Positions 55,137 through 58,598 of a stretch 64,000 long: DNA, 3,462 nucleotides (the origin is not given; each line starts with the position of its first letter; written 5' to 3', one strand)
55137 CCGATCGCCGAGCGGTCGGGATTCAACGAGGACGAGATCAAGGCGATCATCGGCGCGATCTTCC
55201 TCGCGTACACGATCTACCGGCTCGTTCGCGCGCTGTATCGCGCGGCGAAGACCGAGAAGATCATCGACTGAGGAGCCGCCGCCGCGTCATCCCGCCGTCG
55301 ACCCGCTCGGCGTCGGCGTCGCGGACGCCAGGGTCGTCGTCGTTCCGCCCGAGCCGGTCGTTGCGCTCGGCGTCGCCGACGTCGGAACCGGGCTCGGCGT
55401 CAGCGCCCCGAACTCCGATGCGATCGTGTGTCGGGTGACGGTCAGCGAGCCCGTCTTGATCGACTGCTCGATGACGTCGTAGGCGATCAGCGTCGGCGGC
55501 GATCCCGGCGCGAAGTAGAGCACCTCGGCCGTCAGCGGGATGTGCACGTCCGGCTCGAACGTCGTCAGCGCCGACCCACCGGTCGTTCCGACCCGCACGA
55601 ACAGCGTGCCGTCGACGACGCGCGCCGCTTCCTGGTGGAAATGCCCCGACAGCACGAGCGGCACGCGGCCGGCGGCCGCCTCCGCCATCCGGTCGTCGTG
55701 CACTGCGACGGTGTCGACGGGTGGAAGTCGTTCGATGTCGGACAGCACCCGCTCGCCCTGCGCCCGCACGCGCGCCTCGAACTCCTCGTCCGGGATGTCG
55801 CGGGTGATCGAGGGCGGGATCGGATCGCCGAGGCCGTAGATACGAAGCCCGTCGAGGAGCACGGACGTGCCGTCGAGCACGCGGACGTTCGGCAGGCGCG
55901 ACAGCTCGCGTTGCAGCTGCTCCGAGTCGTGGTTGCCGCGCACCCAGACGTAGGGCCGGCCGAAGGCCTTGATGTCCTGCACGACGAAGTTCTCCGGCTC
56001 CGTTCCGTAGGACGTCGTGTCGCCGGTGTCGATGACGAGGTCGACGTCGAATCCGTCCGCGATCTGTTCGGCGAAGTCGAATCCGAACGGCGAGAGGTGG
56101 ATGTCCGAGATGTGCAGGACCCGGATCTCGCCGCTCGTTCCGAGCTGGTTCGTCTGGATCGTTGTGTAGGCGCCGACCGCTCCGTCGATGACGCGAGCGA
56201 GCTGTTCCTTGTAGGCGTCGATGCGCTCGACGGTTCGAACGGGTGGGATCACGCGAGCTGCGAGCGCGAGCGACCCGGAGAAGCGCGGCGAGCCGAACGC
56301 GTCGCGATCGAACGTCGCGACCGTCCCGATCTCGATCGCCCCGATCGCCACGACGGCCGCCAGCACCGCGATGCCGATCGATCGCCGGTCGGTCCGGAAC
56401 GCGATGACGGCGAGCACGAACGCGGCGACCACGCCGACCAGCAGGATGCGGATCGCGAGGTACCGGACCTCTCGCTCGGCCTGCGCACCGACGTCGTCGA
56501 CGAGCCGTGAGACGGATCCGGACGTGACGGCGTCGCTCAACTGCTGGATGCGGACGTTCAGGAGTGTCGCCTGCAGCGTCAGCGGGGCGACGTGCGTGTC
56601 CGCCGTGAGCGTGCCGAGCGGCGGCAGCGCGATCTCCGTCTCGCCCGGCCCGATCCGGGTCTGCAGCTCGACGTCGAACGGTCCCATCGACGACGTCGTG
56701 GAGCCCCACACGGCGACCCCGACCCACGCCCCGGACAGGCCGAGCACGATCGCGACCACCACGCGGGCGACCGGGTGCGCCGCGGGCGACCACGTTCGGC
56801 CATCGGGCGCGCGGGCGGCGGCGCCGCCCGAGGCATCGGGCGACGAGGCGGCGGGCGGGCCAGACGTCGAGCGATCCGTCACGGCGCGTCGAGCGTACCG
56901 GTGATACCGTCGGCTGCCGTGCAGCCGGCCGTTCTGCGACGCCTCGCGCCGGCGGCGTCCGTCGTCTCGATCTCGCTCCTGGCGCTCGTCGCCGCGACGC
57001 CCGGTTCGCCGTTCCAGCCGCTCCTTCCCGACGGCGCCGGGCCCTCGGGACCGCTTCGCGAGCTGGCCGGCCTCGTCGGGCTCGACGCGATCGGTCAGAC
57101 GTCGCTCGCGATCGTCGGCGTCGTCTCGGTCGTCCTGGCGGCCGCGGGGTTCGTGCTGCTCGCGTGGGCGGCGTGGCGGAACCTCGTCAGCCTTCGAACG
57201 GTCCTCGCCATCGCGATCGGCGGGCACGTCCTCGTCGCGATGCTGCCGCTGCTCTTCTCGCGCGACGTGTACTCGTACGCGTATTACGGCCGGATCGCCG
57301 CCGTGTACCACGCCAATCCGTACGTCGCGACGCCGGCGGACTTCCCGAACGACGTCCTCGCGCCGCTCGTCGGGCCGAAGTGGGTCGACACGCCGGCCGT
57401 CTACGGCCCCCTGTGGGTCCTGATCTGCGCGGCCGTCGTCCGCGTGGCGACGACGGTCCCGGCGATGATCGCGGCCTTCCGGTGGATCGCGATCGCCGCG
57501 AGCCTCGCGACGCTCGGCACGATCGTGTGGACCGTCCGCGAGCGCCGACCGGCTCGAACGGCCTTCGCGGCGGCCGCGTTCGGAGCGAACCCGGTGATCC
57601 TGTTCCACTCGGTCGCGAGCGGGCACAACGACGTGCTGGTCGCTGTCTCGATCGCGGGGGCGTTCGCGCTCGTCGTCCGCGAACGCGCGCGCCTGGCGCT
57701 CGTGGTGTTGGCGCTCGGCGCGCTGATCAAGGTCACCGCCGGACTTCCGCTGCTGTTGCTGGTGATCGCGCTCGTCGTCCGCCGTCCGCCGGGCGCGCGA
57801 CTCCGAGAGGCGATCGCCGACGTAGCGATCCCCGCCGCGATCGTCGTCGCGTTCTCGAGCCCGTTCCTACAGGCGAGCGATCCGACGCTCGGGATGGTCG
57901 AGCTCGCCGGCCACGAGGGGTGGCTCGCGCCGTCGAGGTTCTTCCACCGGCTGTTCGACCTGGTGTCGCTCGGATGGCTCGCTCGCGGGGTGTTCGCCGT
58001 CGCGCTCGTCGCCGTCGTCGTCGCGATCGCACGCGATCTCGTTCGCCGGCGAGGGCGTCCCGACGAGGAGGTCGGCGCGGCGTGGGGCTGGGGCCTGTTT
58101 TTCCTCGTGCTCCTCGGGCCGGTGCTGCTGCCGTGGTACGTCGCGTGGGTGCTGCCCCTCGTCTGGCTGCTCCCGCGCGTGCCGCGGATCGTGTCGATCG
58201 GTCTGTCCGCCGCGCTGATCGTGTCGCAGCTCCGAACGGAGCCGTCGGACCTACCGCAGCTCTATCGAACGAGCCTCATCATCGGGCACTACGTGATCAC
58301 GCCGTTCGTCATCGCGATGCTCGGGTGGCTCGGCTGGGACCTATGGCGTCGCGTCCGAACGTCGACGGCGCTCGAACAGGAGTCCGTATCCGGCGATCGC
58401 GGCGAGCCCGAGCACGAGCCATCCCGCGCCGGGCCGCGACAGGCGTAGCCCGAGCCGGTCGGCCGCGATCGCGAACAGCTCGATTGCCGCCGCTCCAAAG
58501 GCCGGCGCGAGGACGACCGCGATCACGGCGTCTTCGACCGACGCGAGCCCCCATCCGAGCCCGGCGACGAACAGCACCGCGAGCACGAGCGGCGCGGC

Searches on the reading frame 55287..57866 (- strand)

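Call 46: search_protein_families(library=pfam, proteins=[window:55287-57866:-], max_evalue=0.001)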
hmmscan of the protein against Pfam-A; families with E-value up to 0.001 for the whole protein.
window:55287-57866:- (859 aa): 2 families
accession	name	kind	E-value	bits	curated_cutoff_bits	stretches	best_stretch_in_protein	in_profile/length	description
PF00149.33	Metallophos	-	6.8e-15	56.4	21.5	1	581-745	1-190/191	Calcineurin-like phosphoesterase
PF12850.12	Metallophos_2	-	4.9e-11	43.3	27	1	582-765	2-138/154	Calcineurin-like phosphoesterase superfamily domain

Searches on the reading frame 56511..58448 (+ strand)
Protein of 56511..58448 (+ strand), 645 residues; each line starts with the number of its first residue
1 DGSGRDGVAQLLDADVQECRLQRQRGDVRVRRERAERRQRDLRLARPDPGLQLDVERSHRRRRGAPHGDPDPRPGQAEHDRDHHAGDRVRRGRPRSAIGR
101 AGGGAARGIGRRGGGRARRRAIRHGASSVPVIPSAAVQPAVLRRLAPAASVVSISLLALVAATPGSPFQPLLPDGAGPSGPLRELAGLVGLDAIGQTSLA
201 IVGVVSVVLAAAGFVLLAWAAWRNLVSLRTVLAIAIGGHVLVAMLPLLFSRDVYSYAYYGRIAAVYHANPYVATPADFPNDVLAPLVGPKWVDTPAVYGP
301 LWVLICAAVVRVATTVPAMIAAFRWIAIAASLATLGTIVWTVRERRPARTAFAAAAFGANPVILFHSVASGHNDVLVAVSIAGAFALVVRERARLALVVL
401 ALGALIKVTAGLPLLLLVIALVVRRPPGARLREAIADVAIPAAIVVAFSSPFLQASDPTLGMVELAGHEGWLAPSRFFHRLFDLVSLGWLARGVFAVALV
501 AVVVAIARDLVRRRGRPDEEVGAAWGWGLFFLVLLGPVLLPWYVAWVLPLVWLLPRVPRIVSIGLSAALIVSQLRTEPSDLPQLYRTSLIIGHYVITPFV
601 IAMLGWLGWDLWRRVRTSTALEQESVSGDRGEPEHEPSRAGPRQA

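Call 43: search_protein_families(library=pfam, proteins=[window:56511-58448:+], max_evalue=0.0001)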
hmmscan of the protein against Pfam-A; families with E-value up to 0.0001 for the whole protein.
window:56511-58448:+ (645 aa): 1 family
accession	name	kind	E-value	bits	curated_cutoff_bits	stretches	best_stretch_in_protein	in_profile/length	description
PF09594.16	GT87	-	1.6e-07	31.8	25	1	307-532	8-233/237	Glycosyltransferase family 87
